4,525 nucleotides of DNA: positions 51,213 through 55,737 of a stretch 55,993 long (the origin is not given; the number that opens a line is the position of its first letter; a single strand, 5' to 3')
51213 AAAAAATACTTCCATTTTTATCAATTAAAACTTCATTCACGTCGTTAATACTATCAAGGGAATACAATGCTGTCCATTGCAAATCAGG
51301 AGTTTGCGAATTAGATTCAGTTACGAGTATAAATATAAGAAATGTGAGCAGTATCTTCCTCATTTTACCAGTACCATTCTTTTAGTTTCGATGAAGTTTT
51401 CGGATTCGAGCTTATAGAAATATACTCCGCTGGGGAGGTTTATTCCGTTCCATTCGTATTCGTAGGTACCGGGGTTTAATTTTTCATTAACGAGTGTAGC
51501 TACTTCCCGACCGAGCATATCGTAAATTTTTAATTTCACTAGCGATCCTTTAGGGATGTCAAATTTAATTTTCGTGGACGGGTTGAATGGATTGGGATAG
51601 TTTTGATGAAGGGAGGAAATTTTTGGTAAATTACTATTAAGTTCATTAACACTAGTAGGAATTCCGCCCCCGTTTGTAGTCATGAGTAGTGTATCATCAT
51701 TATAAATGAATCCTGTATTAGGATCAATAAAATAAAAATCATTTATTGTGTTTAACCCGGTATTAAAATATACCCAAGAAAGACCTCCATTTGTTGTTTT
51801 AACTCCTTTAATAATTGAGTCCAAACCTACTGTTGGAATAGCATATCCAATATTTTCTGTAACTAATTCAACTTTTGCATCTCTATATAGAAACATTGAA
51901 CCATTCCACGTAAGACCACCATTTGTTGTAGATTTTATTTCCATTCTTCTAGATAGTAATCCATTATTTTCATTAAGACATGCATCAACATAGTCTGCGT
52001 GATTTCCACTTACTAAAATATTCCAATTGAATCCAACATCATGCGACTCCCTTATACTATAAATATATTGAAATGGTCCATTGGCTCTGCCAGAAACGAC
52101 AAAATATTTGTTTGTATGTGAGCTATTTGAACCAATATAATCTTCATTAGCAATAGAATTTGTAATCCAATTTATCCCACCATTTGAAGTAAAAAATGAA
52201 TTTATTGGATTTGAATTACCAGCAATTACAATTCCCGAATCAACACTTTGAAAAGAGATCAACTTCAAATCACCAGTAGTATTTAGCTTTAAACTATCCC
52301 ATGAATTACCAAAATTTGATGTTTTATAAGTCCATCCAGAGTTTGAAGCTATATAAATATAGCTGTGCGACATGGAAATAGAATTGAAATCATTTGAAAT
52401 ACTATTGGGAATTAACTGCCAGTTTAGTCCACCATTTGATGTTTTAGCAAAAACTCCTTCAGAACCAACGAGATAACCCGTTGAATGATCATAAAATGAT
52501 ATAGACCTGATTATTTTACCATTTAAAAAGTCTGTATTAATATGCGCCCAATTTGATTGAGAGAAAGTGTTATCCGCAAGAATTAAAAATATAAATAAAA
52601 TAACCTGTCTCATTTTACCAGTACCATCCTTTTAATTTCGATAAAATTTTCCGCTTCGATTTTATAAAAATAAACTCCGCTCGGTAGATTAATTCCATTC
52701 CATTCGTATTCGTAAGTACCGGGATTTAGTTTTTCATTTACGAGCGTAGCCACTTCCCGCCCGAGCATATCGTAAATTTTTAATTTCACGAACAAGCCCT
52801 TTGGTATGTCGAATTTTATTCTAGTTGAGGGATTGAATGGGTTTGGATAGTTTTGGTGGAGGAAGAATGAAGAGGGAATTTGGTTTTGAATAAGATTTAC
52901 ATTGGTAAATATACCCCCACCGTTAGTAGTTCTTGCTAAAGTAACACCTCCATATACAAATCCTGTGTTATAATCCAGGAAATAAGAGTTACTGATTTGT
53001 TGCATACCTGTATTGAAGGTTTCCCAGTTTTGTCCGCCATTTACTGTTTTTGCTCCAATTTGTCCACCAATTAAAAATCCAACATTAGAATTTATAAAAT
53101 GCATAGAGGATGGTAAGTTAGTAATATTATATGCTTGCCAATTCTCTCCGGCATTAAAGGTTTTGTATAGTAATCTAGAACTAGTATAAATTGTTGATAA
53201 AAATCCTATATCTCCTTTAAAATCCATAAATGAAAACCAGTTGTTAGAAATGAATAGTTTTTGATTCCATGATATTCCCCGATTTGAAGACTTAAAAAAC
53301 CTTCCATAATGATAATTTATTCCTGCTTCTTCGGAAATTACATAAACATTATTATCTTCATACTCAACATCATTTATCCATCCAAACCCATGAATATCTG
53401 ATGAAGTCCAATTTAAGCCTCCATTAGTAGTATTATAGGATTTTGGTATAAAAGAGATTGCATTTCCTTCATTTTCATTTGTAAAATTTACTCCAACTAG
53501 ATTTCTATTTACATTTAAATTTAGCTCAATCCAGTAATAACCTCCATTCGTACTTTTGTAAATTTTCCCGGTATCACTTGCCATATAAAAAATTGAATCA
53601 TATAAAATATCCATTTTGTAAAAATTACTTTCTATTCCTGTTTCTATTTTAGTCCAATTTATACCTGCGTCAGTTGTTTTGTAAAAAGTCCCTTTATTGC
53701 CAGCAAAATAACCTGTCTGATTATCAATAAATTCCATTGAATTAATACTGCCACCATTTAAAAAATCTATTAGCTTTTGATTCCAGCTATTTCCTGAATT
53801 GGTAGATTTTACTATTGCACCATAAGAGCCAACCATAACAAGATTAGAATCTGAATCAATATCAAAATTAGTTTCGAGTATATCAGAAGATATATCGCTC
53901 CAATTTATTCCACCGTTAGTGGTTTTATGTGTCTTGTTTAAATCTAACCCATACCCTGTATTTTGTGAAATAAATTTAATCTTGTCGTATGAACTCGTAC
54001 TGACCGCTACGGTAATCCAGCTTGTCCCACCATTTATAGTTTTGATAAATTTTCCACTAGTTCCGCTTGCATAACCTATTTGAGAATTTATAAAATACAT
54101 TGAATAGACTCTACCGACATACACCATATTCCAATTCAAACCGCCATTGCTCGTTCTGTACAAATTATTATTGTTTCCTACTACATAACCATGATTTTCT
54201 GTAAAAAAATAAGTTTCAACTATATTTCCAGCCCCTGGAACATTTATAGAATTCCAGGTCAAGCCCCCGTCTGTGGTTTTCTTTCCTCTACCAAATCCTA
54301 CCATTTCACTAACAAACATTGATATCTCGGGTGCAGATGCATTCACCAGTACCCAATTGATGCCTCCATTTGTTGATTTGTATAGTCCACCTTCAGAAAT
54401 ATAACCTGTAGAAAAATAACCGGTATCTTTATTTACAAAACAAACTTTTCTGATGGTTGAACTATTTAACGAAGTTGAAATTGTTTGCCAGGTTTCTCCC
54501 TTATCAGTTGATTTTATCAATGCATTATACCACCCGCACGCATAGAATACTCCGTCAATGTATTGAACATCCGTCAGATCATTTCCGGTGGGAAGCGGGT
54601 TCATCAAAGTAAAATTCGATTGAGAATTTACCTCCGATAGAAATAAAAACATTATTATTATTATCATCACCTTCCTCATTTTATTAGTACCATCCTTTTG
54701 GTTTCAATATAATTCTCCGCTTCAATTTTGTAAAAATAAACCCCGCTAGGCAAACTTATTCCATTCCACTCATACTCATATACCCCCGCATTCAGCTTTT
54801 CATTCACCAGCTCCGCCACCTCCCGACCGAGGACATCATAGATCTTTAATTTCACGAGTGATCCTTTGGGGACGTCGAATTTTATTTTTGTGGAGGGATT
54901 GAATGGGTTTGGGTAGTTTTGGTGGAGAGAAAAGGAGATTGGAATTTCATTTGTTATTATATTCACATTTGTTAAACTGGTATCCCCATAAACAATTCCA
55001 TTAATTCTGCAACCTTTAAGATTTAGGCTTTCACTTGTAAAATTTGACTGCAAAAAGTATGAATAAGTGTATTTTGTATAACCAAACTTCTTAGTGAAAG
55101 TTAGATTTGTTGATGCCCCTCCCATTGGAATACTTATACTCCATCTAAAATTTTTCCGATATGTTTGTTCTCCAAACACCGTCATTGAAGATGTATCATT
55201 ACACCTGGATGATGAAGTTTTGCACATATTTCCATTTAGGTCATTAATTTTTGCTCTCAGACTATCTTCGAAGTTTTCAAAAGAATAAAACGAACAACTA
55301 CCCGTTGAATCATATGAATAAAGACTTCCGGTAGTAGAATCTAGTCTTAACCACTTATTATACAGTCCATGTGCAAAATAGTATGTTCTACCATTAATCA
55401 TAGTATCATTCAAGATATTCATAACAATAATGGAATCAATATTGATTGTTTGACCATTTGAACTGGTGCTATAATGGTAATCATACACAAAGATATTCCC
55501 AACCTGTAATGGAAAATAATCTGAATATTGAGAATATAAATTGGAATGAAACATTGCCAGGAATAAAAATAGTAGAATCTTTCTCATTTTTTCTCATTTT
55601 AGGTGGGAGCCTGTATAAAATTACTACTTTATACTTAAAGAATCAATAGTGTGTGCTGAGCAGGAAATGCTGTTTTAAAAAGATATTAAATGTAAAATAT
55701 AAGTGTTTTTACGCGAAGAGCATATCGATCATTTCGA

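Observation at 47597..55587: Five translationally coupled T9SS cargo genes sharing a near-identical ~250-bp sorting-domain/junction cassette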

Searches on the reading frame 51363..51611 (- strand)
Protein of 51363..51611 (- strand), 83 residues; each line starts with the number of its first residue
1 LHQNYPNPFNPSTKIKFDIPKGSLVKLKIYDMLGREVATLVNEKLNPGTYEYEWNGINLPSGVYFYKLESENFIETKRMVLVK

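Call 20: find_homologous_proteins(query=window:51363-51611:-, max_evalue=1e-8)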
Query seq(83 aa) (83 aa): 3935 proteins with E <= 1e-8 among 3984 candidates; the best 120 are listed.
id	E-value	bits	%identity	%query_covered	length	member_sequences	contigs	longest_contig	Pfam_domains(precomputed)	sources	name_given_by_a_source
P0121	1.5e-32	129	72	100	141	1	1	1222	PF13585.13,PF18962.8,PF13860.13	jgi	jgi:hypothetical protein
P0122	2.4e-32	128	64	100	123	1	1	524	PF18962.8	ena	-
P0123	2.9e-32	128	71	100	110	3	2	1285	PF18962.8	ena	-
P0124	4.9e-32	127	71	100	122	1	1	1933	PF18962.8,PF13860.13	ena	-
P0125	8.8e-32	126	67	100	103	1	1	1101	PF18962.8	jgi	-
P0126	1.2e-31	126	66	100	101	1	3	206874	PF18962.8,PF13860.13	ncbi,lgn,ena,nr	ncbi:MAG: T9SS type A sorting domain-containing protein [Ignavibacteria bacterium]|nr:T9SS type A so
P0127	1.6e-31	125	69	100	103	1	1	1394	PF18962.8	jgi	jgi:Secretion system C-terminal sorting domain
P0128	2.1e-31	125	70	100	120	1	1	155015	PF18962.8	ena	-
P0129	2.4e-31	125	67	100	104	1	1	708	PF18962.8,PF13860.13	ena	-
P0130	3.2e-31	125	66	100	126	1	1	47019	PF18962.8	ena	-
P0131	7.9e-31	123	66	100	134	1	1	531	PF18962.8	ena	-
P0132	9.4e-31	123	66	100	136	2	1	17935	PF18962.8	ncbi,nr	ncbi:MAG: T9SS type A sorting domain-containing protein, partial [Ignavibacteria bacterium]|nr:T9SS 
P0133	1.2e-30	123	69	100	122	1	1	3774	PF18962.8,PF13860.13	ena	-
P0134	1.2e-30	123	68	100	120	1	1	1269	PF18962.8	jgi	jgi:hypothetical protein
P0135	1.4e-30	123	64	100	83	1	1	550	PF18962.8,PF13860.13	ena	-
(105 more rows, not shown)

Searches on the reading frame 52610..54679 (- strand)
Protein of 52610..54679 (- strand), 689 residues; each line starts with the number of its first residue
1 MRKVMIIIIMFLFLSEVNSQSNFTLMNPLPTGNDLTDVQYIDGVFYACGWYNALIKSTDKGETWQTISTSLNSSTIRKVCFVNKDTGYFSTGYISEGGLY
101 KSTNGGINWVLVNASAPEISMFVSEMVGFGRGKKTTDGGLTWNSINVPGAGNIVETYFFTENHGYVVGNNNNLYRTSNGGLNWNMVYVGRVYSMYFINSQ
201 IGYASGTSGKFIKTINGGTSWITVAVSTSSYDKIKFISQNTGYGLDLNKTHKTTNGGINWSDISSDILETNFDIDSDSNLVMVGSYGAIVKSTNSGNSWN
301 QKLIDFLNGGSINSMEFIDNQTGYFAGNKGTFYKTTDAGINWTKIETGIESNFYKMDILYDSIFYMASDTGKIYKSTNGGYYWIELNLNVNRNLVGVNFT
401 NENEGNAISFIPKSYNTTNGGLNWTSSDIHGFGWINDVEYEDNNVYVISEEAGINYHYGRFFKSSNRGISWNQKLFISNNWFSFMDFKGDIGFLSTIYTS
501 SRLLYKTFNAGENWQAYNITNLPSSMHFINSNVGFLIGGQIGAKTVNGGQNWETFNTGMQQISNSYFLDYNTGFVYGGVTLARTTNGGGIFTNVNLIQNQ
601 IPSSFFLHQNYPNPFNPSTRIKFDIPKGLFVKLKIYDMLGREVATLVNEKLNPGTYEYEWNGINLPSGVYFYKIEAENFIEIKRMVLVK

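Call 9: search_protein_families(library=pfam, proteins=[window:52610-54679:-], max_evalue=0.01)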
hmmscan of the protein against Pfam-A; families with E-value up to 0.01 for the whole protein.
window:52610-54679:- (689 aa): 4 families
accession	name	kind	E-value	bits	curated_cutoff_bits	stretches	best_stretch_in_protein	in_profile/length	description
PF14870.12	PSII_BNR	-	4e-29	102.3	27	4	259-383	8-137/303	Photosynthesis system II assembly factor YCF48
PF18962.6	Por_Secre_tail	-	8.6e-09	36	27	1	611-686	2-74/75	Secretion system C-terminal sorting domain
PF02012.26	BNR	-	2.6e-05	24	27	0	57-66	3-12/12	BNR/Asp-box repeat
PF13860.13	FlgD_ig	-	0.00012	22.4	27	1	631-677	25-76/79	FlgD Ig-like domain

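Call 10: search_protein_families(library=ncbifam, proteins=[window:52610-54679:-], max_evalue=0.01)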
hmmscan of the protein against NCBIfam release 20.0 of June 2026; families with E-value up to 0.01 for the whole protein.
window:52610-54679:- (689 aa): 3 families
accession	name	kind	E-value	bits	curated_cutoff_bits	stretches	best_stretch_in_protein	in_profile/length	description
NF010237.0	PRK13684.1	equivalog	9.2e-32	110.4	326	3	262-383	39-164/334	photosynthesis system II assembly factor Ycf48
NF045728.1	glycosyl_F510_1955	equivalog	6e-19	68.3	175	2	332-439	74-185/246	F510_1955 family glycosylhydrolase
TIGR04183.1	Por_Secre_tail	domain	7.8e-11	41.8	23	1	611-686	2-70/72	T9SS type A sorting domain-containing protein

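Call 33: search_solved_structures(query=window:52610-54679:-, max_evalue=0.001)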
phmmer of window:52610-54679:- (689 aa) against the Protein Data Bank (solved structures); distinct sequences matched with E-value up to 0.001: 5.
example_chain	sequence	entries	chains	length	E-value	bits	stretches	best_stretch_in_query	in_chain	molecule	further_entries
5ojr_A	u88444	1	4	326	1.2e-12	50.2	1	283-402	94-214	Ycf48-like protein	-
2xbg_A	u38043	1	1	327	1.2e-12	50.1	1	283-402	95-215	YCF48-LIKE PROTEIN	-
8am5_S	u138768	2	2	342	1.6e-12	49.7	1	275-397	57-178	Photosystem II assembly lipoprotein Ycf48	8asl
5oj5_A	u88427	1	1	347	1.9e-12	49.4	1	141-224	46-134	Ycf48-like protein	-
5ojp_A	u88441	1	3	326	3.8e-12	48.5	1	141-224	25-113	Ycf48-like protein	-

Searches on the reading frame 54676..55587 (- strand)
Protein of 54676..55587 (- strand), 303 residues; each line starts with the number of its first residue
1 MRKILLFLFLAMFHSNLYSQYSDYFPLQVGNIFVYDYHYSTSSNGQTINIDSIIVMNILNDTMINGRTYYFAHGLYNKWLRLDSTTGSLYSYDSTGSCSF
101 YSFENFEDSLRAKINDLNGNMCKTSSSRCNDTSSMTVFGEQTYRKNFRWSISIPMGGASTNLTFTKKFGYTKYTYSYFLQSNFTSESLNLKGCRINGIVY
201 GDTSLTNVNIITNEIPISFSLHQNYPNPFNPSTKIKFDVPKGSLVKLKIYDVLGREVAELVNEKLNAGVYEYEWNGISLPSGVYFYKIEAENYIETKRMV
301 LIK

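Call 9: search_protein_families(library=pfam, proteins=[window:54676-55587:-], max_evalue=0.01)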
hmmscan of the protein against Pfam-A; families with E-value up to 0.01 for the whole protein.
window:54676-55587:- (303 aa): 3 families
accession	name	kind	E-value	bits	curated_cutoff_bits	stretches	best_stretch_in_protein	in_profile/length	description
PF18962.6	Por_Secre_tail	-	5e-11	43.2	27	1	225-300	2-74/75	Secretion system C-terminal sorting domain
PF13860.13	FlgD_ig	-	1.3e-06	28.7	27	1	239-292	18-77/79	FlgD Ig-like domain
PF13585.12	CHU_C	-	0.00095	19.7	27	1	245-292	29-75/86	CHU_C Type IX secretion signal domain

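Call 10: search_protein_families(library=ncbifam, proteins=[window:54676-55587:-], max_evalue=0.01)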
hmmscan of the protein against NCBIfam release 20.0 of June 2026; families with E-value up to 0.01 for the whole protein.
window:54676-55587:- (303 aa): 3 families
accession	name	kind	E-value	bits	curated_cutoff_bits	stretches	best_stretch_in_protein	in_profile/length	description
TIGR04183.1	Por_Secre_tail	domain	1.3e-12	47.5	23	1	225-300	2-70/72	T9SS type A sorting domain-containing protein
NF052323.1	T9SSA_dep_M6i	equivalog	1.7e-10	39.5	600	1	224-302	960-1037/1043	T9SS-dependent M6-like inactivated metalloprotease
NF038113.1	T9SSA_dep_M36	equivalog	2.3e-08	32.7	885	1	220-300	791-867/869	T9SS-dependent M36 family metallopeptidase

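Call 34: search_solved_structures(query=window:54676-55587:-, max_evalue=0.1)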
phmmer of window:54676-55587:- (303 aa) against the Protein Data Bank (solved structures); distinct sequences matched with E-value up to 0.1: 0.

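Call 67: predict_structure(alignment_id=A1)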
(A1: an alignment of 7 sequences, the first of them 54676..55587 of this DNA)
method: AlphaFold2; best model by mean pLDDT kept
length: 303 residues; sequences in the alignment: 7
mean_pLDDT: 71.8   pTM: 0.57
mean pLDDT of the five models: 71.8, 67.3, 66.9, 63.9, 62.9
residues with pLDDT >= 90: 19; 70-90: 178; 50-70: 60; < 50: 46
segments of 3 or more residues with pLDDT < 50: 10-22, 118-125, 204-228
pLDDT, mean of each block of 10 residues (from residue 1): 57 38 67 86 87 84 83 81 74 71 73 54 53 75 80 84 82 87 88 72 50 30 43 73 86 81 88 84 79 66 69
secondary structure, 60 per line:
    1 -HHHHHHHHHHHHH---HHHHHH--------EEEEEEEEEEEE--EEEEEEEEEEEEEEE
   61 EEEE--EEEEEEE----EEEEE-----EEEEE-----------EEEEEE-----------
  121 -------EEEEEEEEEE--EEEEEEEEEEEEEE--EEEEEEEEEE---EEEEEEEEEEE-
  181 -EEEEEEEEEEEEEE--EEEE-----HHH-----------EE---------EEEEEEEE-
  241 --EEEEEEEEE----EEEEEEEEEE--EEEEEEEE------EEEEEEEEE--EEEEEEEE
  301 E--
elements in order: H2-14 H18-23 E32-43 E46-64 E67-73 E78-82 E88-92 E104-109 E128-137 E140-153 E156-165 E169-179 E182-195 E198-201 E232-239 E243-251 E256-265 E268-275 E282-290 E293-301

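Call 69: fold_search(model_id=the predicted structure, library=pdb)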
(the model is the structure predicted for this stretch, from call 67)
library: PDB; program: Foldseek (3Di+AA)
matches with E <= 10: 1261; with E <= 0.001: 1
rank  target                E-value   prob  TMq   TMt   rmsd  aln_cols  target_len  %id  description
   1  2y25_A                5.9e-04  0.96  0.21  0.21  23.8       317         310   10  Crystal structure of the myomesin domains My11-My13 (released 2011-12-21)
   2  8glv_DA               1.1e-03  0.87  0.20  0.03  18.4       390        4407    9  96-nm repeat unit of doublet microtubules from Chlamydomonas reinhardtii flagella (released 2023-05-31)
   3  8pn3_A                1.5e-03  0.72  0.19  0.17  20.2       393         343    8  Crystal structure of the HC7-Glu200Ala mutant complexed to a tetraglycopeptide. (released 2024-03-06)
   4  3fzx                  3.2e-03  1.00  0.32  0.43   8.6       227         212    9  CRYSTAL STRUCTURE OF A PUTATIVE EXPORTED PROTEIN WITH YMCC-LIKE FOLD (BF2203) FROM BACTEROIDES FRAGILIS NCTC 9343 AT 2.2 (released 2009-02-03)
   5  2xwx_A                5.0e-03  0.91  0.25  0.20  20.3       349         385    9  Vibrio cholerae colonization factor GbpA crystal structure (released 2011-11-16)
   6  7ptp_A                5.3e-03  0.90  0.24  0.11  24.9       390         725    9  In-situ structure of pentameric S-layer protein (released 2021-12-15)
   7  2q7n_A                6.8e-03  0.63  0.20  0.13  29.1       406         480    9  Crystal structure of Leukemia inhibitory factor in complex with LIF receptor (domains 1-5) (released 2007-07-31)
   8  8sgn_G                7.1e-03  0.33  0.18  0.15  21.5       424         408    8  Crystal structure of Epstein-Barr virus glycoprotein 350 (gp350) in complex with Cy651H02, a monoclonal antibody isola (released 2024-04-17)
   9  4fvs_A                7.5e-03  1.00  0.31  0.41   9.5       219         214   11  Crystal structure of a putative lipoprotein (BDI_3050) from Parabacteroides distasonis ATCC 8503 at 2.70 A resolution (released 2012-07-25)
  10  4g5a_A                9.1e-03  1.00  0.23  0.58  10.0       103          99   16  Crystal structure of a putative member of duf 3244 protein family (BT_1867) from Bacteroides thetaiotaomicron VPI-5482 (released 2012-09-19)
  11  1eut                  9.6e-03  0.66  0.21  0.12  19.0       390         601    7  SIALIDASE, LARGE 68KD FORM, COMPLEXED WITH GALACTOSE (released 1997-01-11)
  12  4fvs_E                1.0e-02  1.00  0.31  0.41   9.5       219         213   11  Crystal structure of a putative lipoprotein (BDI_3050) from Parabacteroides distasonis ATCC 8503 at 2.70 A resolution (released 2012-07-25)
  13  9x1i_A                1.2e-02  0.57  0.22  0.08  22.3       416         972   10  Structure of endo-beta-N-acetylglucosaminidase HS (released 2026-03-18)
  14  6e7o_C                1.3e-02  0.96  0.19  0.33  13.2       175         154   11  Crystal structure of deglycosylated human EPDR1 (released 2019-01-23)
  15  3m45_A                1.6e-02  1.00  0.17  0.40   5.6        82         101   12  Crystal structure of Ig1 domain of mouse SynCAM 2 (released 2010-09-08)
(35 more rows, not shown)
